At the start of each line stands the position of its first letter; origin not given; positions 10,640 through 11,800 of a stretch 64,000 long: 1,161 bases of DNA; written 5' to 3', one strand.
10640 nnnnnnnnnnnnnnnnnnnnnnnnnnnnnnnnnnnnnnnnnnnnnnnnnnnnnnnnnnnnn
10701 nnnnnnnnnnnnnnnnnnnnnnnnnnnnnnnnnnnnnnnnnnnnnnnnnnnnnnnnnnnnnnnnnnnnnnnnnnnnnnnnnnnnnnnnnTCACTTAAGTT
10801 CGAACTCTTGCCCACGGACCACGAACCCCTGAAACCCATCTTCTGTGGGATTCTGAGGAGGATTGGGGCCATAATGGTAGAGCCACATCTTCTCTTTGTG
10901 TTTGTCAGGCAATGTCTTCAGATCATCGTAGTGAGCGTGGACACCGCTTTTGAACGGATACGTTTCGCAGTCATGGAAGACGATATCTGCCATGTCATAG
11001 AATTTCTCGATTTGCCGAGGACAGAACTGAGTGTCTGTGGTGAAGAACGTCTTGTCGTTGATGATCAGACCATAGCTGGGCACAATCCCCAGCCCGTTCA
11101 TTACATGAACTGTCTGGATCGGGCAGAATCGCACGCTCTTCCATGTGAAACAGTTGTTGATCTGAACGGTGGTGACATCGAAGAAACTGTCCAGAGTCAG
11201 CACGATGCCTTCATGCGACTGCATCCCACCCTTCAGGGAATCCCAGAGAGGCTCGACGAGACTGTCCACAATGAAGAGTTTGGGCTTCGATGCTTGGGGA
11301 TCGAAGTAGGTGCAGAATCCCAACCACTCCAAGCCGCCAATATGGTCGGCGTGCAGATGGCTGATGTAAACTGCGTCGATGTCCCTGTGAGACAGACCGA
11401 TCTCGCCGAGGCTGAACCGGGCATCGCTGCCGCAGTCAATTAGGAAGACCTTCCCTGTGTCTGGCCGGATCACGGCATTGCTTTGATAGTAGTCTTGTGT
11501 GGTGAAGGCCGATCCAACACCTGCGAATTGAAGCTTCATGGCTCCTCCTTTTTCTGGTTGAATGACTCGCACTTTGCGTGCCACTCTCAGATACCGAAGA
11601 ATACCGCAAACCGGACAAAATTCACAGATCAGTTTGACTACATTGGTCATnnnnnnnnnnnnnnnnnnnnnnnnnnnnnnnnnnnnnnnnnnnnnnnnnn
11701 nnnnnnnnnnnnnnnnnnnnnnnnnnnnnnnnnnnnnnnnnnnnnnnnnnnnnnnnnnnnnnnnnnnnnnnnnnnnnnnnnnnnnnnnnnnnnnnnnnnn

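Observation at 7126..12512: Six-gene sugar-modification cluster (GTs, C-methyltransferase, epimerase/dehydratase, MBL hydrolase, sulfotransferase-like)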

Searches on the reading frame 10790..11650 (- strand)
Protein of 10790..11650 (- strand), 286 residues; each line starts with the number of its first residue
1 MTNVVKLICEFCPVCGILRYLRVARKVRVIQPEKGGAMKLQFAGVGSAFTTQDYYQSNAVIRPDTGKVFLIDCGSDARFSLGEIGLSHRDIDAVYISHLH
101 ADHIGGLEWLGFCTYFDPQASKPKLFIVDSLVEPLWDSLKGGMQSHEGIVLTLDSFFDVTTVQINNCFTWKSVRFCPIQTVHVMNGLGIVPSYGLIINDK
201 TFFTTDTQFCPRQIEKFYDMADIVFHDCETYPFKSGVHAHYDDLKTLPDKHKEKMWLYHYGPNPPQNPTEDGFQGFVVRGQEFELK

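Call 3: search_protein_families(library=pfam, proteins=[window:10790-11650:-], max_evalue=0.1)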
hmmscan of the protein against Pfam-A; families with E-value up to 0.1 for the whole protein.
window:10790-11650:- (286 aa): 5 families
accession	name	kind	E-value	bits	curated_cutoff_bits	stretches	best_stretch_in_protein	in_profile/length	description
PF23023.1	Anti-Pycsar_Apyc1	-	4.1e-30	105.5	50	1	38-263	3-224/250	Anti-Pycsar protein Apyc1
PF00753.33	Lactamase_B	-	1.9e-12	48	22.7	1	59-110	9-63/196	Metallo-beta-lactamase superfamily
PF12706.13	Lactamase_B_2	-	2.9e-11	43.8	27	1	69-233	3-169/200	Beta-lactamase superfamily domain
PF16661.11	Lactamase_B_6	-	0.08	12.7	27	0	68-110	8-55/193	Metallo-beta-lactamase superfamily domain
PF22400.1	DUF6980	-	0.095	13.4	27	0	191-256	36-96/99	Domain of unknown function (DUF6980)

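Call 4: search_protein_families(library=ncbifam, proteins=[window:10790-11650:-], max_evalue=0.1)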
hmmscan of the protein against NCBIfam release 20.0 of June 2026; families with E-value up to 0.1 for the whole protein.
window:10790-11650:- (286 aa): 31 families (the best 25 are shown)
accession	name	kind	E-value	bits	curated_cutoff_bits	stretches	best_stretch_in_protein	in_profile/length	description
NF000801.0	PRK00055.1-3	equivalog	9.1e-16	57.8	252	1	38-108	2-71/307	ribonuclease Z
TIGR02651.1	RNase_Z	equivalog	1.1e-14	54.2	292.95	1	40-116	2-75/302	ribonuclease Z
NF002553.0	PRK02113.1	equivalog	3e-09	36.7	386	1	57-217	36-181/252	MBL fold metallo-hydrolase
NF041257.1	GntH_guanitoxin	equivalog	6.2e-08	31.9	333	1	38-110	13-87/374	guanitoxin biosynthesis MBL fold metallo-hydrolase GntH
NF000806.0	PRK00055.2-4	equivalog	1e-06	28.2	363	1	41-108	5-71/280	ribonuclease Z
NF012229.1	bla_class_B_core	domain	3.5e-06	27.2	100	1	52-110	10-71/139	metallo-beta-lactamase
NF000800.0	PRK00055.1-1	equivalog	1.1e-05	24.6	398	1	38-109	1-75/305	ribonuclease Z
NF047919.1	lactonase_YtnP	equivalog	7.8e-05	22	425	1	72-108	81-117/274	YtnP family quorum-quenching lactonase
TIGR02649.1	true_RNase_BN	exception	8.7e-05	21.7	563.7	1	62-110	27-75/304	ribonuclease BN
NF041851.1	cyc_nuc_deg_phdiest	equivalog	0.00013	21.4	400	1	38-225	1-181/253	cyclic nucleotide-degrading phosphodiesterase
NF047979.1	lactonase_AidB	equivalog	0.0002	20.7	360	1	65-107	69-110/271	AidB family quorum-quenching N-acyl homoserine lactonase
NF033088.2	bla_subclass_B1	equivalog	0.00023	20.9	200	1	52-110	26-88/217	subclass B1 metallo-beta-lactamase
NF002558.0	PRK02126.1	subfamily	0.00034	19.7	315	1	65-110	26-67/345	ribonuclease Z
NF038231.1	MBL_Geo_Pelo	equivalog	0.00045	19.9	360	1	64-110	41-85/250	GPMC system MBL fold metallohydrolase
NF047925.1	pyridox_lacton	equivalog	0.00061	19.7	325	1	81-110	79-108/268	4-pyridoxolactonase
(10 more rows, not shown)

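Call 5: search_protein_families(library=phrogs, proteins=[window:10790-11650:-], max_evalue=0.01)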
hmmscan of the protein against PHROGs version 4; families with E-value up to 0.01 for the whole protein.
window:10790-11650:- (286 aa): 3 families
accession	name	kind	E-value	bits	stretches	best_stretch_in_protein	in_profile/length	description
phrog_392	-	other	2.2e-23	84.3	1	37-234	5-173/348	metal-dependent hydrolase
phrog_7043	-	tail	0.0013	18.4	1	65-108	646-692/1077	tail protein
phrog_14429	-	other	0.0016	18.9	1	47-110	31-94/266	hydrolase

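Call 11: search_solved_structures(query=window:10790-11650:-, max_evalue=0.001, show_alignments=2)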
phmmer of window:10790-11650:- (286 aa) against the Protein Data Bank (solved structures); distinct sequences matched with E-value up to 0.001: 9.
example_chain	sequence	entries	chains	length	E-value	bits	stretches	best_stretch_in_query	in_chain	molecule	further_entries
7u2r_A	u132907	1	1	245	4.2e-34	121.4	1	37-263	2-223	Apyc1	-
7u2s_A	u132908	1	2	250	1.6e-31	113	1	37-277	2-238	Apyc1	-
7t28_A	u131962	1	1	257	1.2e-28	103.5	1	39-283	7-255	Putative metal-dependent hydrolase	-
7fct_A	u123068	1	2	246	1.2e-06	31.2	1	41-128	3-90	Metal beta-lactamase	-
8gyg_A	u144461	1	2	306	2.7e-06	30.1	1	65-110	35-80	Arysulfatase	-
1zkp_A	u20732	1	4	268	3.6e-05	26.4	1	36-237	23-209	hypothetical protein BA1088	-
3zwf_A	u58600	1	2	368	3.7e-05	26.4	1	39-114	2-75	ZINC PHOSPHODIESTERASE ELAC PROTEIN 1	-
1y44_A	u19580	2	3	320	0.00054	22.5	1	39-110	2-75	Ribonuclease Z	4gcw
2cbn_A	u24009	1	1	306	0.00078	22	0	62-110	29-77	RIBONUCLEASE Z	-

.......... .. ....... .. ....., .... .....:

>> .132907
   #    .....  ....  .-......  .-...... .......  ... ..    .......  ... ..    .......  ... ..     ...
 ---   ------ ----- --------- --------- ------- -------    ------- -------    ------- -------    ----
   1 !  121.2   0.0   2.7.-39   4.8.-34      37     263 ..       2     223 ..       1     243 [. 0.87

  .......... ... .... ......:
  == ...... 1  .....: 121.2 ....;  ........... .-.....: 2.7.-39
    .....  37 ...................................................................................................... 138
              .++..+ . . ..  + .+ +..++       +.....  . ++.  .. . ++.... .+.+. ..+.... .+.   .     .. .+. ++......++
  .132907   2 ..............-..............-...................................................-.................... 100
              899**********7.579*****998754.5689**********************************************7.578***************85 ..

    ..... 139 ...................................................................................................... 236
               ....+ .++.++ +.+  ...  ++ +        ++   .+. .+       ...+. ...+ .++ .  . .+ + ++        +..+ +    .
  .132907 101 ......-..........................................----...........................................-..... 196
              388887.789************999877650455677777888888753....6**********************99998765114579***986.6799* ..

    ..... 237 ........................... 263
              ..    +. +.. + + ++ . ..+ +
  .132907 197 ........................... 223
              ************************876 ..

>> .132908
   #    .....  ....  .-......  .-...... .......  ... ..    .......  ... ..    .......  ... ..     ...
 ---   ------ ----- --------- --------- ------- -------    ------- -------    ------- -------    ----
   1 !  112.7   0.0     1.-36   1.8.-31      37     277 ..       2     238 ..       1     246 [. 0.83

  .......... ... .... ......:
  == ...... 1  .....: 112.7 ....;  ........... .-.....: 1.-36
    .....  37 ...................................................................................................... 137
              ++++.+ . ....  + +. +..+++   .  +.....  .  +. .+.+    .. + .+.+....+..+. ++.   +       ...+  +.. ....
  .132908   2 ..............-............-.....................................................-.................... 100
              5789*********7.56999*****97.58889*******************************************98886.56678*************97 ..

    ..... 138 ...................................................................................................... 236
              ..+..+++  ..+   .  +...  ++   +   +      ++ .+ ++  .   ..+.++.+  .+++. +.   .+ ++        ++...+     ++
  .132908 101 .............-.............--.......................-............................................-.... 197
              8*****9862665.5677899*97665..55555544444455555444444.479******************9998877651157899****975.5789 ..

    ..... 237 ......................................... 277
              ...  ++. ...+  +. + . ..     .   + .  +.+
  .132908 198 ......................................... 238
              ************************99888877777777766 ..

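Call 87: search_dna_similar(query=window:10790-11539:-, collection=phages, mode=protein, max_rows=15)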
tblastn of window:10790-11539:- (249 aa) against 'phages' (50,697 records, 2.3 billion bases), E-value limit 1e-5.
Records with a match: 89; places in all: 89; records where one place covers at least 80% of the query: 61.
Best place of each record, by identity: <60% 89.
By first word of the organism name: Bacillus 57; Staphylococcus 31; Bacteriophage 1.
By host as written in the record: Bacillus subtilis 17; Bacillus subtilis BEST7003 7; Staphylococcus xylosus M1997-2/10 7; Staphylococcus aureus 4; Staphylococcus sp. 4; Bacillus subtilis Goe3 2; Bacillus sp. 2; Bacillus megaterium str. ATCC 43725 2; and 32 more.
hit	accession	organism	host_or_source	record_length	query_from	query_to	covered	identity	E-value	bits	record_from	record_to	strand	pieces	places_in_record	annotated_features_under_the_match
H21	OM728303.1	Bacillus phage vB_BsuM-Goe25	Bacillus subtilis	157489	1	248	100%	34.7%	5e-36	140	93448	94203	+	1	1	rbn: ribonuclease BN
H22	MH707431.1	Bacillus phage BSP14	Bacillus subtilis ATCC 14593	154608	2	245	98%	34.5%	2e-33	133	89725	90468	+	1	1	putative metal-dependent hydrolase II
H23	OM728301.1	Bacillus phage vB_BsuM-Goe20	Bacillus subtilis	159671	2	245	98%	34.5%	2e-33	133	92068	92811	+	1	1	rbn: ribonuclease BN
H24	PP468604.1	Bacillus phage BvP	Bacillus velezensis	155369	2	248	99%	33.7%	3e-32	129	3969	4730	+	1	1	metal-dependent hydrolase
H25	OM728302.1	Bacillus phage vB_BsuM-Goe24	Bacillus subtilis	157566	2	248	99%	33.3%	3e-33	132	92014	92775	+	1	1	rbn: ribonuclease BN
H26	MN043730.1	Bacillus phage vB_BveM-Goe7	Bacillus velezensis FZB42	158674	2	248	99%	33.3%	3e-33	132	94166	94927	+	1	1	putative ribonuclease Z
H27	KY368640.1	Bacillus phage vB_BsuM-Goe3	Bacillus subtilis Goe3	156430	2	248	99%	33.3%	4e-33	132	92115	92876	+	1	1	metal-dependent hydrolase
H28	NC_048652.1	Bacillus phage vB_BsuM-Goe3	Bacillus subtilis Goe3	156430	2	248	99%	33.3%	4e-33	132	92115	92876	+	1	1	metal-dependent hydrolase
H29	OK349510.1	Bacillus phage BM-P1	Bacillus sp.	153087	2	248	99%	33.3%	3e-32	129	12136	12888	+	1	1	hypothetical protein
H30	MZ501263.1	Bacillus phage 043JT007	Bacillus subtilis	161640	1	248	100%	33.1%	8e-25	108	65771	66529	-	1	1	151: metallo-beta-lactamase-like hydrolase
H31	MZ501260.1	Bacillus phage 010DV004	Bacillus subtilis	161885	1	248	100%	33.1%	8e-25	108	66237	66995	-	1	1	152: metallo-beta-lactamase-like hydrolase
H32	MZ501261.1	Bacillus phage 010DV005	Bacillus subtilis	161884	1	248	100%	33.1%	8e-25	108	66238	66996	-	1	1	152: metallo-beta-lactamase-like hydrolase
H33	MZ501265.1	Bacillus phage 278BB001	Bacillus subtilis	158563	1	248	100%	33.1%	1e-24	108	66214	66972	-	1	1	145: metallo-beta-lactamase-like hydrolase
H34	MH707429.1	Bacillus phage BSP12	Bacillus subtilis ATCC 21336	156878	2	248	99%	32.9%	8e-32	128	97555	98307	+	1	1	metal-dependent hydrolase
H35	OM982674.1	Bacillus phage SBSphiJ7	Bacillus subtilis BEST7003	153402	1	248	100%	32.2%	6e-27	114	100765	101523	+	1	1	hypothetical protein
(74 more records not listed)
